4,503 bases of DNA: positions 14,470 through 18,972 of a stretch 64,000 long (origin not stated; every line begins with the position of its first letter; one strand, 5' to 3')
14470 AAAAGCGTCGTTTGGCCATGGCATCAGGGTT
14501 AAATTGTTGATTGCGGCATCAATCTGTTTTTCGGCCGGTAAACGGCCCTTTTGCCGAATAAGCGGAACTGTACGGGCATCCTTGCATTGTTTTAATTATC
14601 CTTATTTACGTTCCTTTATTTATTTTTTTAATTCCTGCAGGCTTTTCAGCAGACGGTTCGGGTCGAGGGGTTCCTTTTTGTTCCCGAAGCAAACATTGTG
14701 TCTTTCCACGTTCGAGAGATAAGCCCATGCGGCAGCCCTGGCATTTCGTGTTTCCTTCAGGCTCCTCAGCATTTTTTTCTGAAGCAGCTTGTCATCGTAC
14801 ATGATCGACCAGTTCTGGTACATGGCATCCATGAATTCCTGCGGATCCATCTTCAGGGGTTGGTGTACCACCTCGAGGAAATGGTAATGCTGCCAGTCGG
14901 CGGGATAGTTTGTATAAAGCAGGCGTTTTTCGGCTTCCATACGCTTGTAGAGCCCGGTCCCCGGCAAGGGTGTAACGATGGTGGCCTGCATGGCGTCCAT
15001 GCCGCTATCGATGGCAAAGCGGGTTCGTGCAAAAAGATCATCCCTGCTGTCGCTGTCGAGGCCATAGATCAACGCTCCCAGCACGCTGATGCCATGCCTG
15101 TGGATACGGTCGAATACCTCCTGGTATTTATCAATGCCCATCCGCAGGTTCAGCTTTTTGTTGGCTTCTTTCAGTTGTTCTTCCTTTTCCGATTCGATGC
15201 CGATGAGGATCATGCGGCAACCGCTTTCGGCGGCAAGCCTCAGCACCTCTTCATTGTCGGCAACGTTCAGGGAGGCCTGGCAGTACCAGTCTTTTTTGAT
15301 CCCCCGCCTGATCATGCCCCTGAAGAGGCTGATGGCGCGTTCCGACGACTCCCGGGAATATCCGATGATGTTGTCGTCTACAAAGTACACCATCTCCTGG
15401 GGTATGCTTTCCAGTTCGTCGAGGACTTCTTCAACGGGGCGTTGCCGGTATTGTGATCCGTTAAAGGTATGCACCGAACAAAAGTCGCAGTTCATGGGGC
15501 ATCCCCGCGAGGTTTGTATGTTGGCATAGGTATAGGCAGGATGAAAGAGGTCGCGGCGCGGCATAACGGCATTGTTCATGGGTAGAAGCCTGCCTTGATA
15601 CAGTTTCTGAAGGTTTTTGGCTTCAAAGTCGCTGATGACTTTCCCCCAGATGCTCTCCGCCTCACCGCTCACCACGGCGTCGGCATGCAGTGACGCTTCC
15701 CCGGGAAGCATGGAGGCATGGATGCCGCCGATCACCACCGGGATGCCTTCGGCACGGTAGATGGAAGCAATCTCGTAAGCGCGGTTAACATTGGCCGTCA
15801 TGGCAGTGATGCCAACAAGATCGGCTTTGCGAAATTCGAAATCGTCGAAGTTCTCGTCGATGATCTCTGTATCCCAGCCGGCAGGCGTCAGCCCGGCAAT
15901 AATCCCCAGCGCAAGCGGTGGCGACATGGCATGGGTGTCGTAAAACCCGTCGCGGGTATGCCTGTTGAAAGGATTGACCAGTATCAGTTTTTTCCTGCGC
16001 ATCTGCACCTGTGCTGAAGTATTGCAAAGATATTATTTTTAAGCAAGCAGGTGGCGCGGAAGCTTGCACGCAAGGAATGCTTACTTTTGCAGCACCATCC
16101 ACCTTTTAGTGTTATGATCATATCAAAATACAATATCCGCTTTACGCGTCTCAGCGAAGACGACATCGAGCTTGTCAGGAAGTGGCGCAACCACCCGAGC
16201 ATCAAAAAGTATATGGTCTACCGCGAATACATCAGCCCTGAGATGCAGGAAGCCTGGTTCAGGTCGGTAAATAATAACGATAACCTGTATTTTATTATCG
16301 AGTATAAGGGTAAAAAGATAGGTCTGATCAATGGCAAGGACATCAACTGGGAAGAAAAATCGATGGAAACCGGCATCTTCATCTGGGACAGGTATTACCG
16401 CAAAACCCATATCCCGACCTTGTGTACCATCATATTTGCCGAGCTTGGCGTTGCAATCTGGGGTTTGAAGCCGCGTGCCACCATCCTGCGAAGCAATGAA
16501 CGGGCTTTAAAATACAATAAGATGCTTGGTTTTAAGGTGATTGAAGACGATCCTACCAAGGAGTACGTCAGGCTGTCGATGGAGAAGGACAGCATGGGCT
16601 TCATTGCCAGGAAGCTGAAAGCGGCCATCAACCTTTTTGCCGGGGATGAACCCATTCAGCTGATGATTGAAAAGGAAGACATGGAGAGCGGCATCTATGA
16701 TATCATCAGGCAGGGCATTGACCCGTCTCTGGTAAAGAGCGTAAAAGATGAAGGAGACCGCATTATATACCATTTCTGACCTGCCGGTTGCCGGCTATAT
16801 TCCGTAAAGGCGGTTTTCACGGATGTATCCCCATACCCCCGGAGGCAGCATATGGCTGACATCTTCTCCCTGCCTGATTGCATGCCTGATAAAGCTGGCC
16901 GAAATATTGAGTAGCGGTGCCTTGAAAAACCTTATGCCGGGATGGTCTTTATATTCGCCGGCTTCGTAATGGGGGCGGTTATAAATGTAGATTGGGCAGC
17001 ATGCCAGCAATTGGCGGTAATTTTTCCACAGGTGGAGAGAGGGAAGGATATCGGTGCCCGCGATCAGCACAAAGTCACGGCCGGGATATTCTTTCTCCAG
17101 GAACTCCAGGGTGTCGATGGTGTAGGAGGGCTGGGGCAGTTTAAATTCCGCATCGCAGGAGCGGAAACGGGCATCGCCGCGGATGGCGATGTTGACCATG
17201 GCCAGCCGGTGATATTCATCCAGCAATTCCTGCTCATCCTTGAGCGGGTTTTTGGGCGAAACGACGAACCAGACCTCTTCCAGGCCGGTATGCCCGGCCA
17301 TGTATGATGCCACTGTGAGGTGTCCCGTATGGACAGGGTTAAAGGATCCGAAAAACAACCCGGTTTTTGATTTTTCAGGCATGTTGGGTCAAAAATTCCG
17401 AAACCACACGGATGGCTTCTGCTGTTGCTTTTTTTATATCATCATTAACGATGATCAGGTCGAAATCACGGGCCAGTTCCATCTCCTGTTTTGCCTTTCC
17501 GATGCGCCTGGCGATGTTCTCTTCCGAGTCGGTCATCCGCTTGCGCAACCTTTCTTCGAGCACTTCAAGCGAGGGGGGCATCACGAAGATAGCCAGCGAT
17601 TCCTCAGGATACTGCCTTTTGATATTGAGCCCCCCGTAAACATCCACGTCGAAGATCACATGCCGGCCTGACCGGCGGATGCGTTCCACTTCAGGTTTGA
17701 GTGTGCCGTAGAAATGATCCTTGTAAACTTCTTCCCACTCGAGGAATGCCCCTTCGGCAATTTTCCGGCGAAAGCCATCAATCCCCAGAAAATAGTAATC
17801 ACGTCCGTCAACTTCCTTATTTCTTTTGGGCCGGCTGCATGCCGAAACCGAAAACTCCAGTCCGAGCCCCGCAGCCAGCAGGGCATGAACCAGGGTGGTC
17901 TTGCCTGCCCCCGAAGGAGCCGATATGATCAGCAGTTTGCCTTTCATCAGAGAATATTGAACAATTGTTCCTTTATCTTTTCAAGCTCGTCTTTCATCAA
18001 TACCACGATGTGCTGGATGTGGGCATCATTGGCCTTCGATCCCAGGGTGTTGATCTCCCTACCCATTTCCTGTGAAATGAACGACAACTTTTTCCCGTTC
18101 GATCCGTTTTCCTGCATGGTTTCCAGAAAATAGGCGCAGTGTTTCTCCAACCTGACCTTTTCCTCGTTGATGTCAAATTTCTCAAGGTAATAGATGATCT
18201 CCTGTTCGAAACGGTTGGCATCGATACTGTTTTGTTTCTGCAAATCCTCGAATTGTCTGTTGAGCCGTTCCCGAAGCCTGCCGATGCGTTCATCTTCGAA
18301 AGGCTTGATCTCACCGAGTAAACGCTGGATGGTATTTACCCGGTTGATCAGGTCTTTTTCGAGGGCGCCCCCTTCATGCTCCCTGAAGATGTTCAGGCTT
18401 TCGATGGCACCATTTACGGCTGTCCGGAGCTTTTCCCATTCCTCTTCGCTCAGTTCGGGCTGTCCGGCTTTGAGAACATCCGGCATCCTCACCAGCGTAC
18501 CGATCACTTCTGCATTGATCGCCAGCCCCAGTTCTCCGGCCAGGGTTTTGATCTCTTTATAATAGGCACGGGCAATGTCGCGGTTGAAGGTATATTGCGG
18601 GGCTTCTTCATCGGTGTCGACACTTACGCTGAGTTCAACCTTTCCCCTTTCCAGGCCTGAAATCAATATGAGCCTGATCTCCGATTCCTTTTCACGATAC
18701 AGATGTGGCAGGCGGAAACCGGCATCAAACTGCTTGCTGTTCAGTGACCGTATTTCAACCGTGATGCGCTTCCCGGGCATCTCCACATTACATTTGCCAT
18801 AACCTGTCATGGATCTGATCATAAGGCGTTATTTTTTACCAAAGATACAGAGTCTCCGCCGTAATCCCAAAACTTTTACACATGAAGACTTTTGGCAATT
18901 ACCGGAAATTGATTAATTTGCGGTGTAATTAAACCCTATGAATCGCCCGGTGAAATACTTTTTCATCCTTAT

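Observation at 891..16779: FAAL-ACP / triple cobalamin-radical-SAM / KASIII / sulfotransferase / flippase locus: candidate pathway for an undescribed tailored sulfated acyl-glycoconjugate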

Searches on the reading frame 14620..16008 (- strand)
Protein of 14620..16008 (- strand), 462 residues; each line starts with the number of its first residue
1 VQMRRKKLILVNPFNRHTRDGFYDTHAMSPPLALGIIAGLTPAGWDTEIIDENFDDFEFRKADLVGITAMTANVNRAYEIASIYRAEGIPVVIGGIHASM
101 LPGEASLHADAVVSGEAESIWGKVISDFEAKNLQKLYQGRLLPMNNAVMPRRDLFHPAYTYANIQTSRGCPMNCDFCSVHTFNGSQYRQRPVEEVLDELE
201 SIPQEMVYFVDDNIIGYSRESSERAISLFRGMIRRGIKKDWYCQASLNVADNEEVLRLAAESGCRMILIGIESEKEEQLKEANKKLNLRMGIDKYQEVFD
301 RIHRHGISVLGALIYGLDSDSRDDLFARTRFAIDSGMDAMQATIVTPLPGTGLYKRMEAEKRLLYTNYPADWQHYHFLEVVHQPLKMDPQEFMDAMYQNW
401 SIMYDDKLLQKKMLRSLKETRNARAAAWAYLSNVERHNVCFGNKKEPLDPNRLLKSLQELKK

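Call 4: search_protein_families(library=pfam, proteins=[window:14620-16008:-], max_evalue=0.01)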
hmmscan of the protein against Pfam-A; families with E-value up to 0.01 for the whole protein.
window:14620-16008:- (462 aa): 3 families
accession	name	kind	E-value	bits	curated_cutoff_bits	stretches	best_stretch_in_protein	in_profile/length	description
PF04055.27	Radical_SAM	-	1.3e-15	58.4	29.5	1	164-325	1-159/166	Radical SAM superfamily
PF02310.24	B12-binding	-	9.7e-13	48.4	32.1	1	30-119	13-115/121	B12 binding domain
PF19864.5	Radical_SAM_N2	-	0.006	16.5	29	0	81-136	78-133/151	Radical SAM proteins, N-terminal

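Call 6: search_protein_families(library=ncbifam, proteins=[window:14620-16008:-], max_evalue=0.001)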
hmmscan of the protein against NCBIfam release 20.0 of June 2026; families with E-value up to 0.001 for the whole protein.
window:14620-16008:- (462 aa): 21 families
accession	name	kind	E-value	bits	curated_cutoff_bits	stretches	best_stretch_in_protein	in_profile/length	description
TIGR03471.1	HpnJ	equivalog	1.2e-27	97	577.6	1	160-368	196-398/472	hopanoid biosynthesis associated radical SAM protein HpnJ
TIGR04367.1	HpnR_B12_rSAM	equivalog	1.3e-26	93.2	650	1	141-415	158-424/490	hopanoid C-3 methylase HpnR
TIGR02026.1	BchE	equivalog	5.4e-25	88.2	481.35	1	162-421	195-445/497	magnesium-protoporphyrin IX monomethyl ester anaerobic oxidative cyclase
TIGR04072.2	rSAM_ladder_B12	equivalog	3.5e-21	75.4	360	1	74-316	83-330/443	lipid biosynthesis B12-binding/radical SAM protein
NF050148.1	rSAM_ApyD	equivalog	2e-20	72.8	750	1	163-394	201-428/645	RiPP biosynthesis radical SAM protein ApyD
TIGR04479.1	bcpD_PhpK_rSAM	subfamily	2.1e-19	69.3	600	1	160-321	240-395/504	PhpK family radical SAM P-methyltransferase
NF033070.1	rSAM_AprD4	equivalog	3.6e-18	65.7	500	1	63-355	91-388/456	AprD4 family radical SAM diol-dehydratase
TIGR04013.1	B12_SAM_MJ_1487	hypoth_equivalog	5.7e-18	64.9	251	1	61-355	43-355/382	TIGR04013 family B12-binding domain/radical SAM domain-containing protein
TIGR04014.1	B12_SAM_MJ_0865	equivalog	2.8e-17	62.6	360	1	162-376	161-380/434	methyl-coenzyme M reductase glutamine C-methyltransferase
TIGR04295.1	B12_rSAM_oligo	hypoth_equivalog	1.2e-16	60.4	400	1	160-357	199-384/422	TIGR04295 family B12-binding domain-containing radical SAM protein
NF038361.1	rSAM_Sden_1168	equivalog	1.7e-16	59.9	575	1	163-357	284-473/560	Sden_1168 family B12-binding radical SAM P-methyltransferase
NF045585.1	rSAM_slr0320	equivalog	1.7e-12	46.6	775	1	160-306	234-382/511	photosystem II high light acclimation radical SAM protein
TIGR01125.1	TIGR01125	equivalog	6.5e-09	35.4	356.95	1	135-203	115-178/432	30S ribosomal protein S12 methylthiotransferase RimO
TIGR04428.1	B12_rSAM_trp_MT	equivalog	1.4e-07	30.2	500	1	162-327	217-390/558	tryptophan 2-C-methyltransferase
TIGR04385.1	B12_rSAM_cofa1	equivalog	2.5e-07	30.3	450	1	144-286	170-319/438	B12 lower ligand biosynthesis radical SAM protein BzaD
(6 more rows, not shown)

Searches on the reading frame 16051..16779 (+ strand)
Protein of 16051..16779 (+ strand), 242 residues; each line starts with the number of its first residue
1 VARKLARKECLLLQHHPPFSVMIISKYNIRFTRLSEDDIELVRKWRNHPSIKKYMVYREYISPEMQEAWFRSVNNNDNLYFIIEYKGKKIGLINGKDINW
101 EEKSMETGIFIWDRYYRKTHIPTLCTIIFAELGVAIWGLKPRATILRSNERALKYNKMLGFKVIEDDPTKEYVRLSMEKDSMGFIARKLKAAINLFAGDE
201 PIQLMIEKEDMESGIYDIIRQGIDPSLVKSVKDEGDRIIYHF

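Call 4: search_protein_families(library=pfam, proteins=[window:16051-16779:+], max_evalue=0.01)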
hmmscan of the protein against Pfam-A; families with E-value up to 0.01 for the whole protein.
window:16051-16779:+ (242 aa): 3 families
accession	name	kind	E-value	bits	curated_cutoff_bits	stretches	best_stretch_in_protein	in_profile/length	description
PF13302.13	Acetyltransf_3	-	2.3e-08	35.3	25.4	1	30-162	3-138/138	Acetyltransferase (GNAT) domain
PF13420.13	Acetyltransf_4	-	5.1e-05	23.8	24.3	1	35-165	5-138/155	Acetyltransferase (GNAT) domain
PF13523.12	Acetyltransf_8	-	0.0054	16.8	27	0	36-93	3-59/145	Acetyltransferase (GNAT) domain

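Call 6: search_protein_families(library=ncbifam, proteins=[window:16051-16779:+], max_evalue=0.001)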
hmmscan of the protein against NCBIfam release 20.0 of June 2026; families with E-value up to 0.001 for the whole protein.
window:16051-16779:+ (242 aa): 2 families
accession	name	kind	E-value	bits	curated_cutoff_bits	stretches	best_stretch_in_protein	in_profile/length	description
TIGR03585.1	PseH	equivalog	2.1e-18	66.9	93.1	1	30-164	2-136/156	UDP-4-amino-4,6-dideoxy-N-acetyl-beta-L-altrosamine N-acetyltransferase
NF011709.0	PRK15130.1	equivalog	6.5e-08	32.6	218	1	25-167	3-145/186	spermidine N1-acetyltransferase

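Call 82: search_solved_structures(query=window:16114-16779:+, max_evalue=0.01)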
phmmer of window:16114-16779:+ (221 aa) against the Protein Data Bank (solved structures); distinct sequences matched with E-value up to 0.01: 11.
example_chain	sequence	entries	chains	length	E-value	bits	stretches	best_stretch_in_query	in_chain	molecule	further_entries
4xpk_A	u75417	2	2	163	7.2e-10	42.1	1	9-155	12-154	N-Acetyltransferase, PseH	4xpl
3eo4_A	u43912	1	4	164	1.8e-07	34.3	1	10-150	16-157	Uncharacterized protein MJ1062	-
6cy6_A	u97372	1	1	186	4.3e-07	33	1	4-142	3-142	Spermidine N(1)-acetyltransferase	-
5wif_A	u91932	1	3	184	5.3e-07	32.7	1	7-146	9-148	Spermidine N1-acetyltransferase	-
6d72_A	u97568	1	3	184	5.3e-07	32.7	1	7-146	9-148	Spermidine N1-acetyltransferase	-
4r9m_A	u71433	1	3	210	5.5e-07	32.7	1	4-142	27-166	Spermidine N(1)-acetyltransferase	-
3wr7_A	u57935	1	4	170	9.6e-07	31.9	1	7-142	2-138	Spermidine N1-acetyltransferase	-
6vfm_A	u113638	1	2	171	0.00039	23.4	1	8-144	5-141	Spermidine N1-acetyltransferase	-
6vfn_A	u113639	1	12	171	0.00064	22.6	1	8-144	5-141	Spermidine N1-acetyltransferase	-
3tth_A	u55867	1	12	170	0.001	22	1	7-140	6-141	Spermidine N1-acetyltransferase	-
4ri1_A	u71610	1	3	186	0.0045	19.9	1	8-89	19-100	UDP-4-amino-4,6-dideoxy-N-acetyl-beta-L-altrosamine N-acetyltransferase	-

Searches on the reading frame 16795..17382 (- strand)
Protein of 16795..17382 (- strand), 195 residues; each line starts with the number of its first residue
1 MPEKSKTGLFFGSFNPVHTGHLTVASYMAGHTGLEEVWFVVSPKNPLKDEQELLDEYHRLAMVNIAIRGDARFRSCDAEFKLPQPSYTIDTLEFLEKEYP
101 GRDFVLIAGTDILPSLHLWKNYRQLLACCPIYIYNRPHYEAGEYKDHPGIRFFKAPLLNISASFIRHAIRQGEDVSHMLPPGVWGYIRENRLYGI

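Call 4: search_protein_families(library=pfam, proteins=[window:16795-17382:-], max_evalue=0.01)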
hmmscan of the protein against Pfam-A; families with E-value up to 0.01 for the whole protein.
window:16795-17382:- (195 aa): 1 family
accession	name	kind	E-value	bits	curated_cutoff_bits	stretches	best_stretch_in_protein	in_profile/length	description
PF01467.32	CTP_transf_like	-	6.7e-19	68.8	21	1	9-167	1-132/133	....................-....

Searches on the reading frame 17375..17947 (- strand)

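Call 4: search_protein_families(library=pfam, proteins=[window:17375-17947:-], max_evalue=0.01)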
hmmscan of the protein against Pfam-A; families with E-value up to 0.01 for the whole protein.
window:17375-17947:- (190 aa): 4 families
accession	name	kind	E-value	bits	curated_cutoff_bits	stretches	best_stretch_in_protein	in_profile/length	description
PF00625.27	Guanylate_kin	-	3.7e-43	147.8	25.2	1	3-179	2-176/182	Guanylate kinase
PF13671.12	AAA_33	-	5e-05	24.1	27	0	11-100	7-76/143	AAA domain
PF20720.3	nSTAND3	-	0.0033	17.6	27.2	1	4-41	18-55/155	Novel STAND NTPase 3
PF00004.35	AAA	-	0.0089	16.9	21.2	0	7-37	2-31/131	ATPase family associated with various cellular activities (AAA)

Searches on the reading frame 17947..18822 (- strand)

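Call 4: search_protein_families(library=pfam, proteins=[window:17947-18822:-], max_evalue=0.01)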
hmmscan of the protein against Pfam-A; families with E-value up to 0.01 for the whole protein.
window:17947-18822:- (291 aa): 2 families
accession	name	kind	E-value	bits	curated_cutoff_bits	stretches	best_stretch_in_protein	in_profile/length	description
PF03755.18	YicC-like_N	-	2.3e-39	135.7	25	1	2-155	1-155/156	Endoribonuclease YicC-like, N-terminal region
PF08340.16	YicC-like_C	-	6.6e-39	133.2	27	1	175-290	4-119/120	Endoribonuclease YicC-like, C-terminal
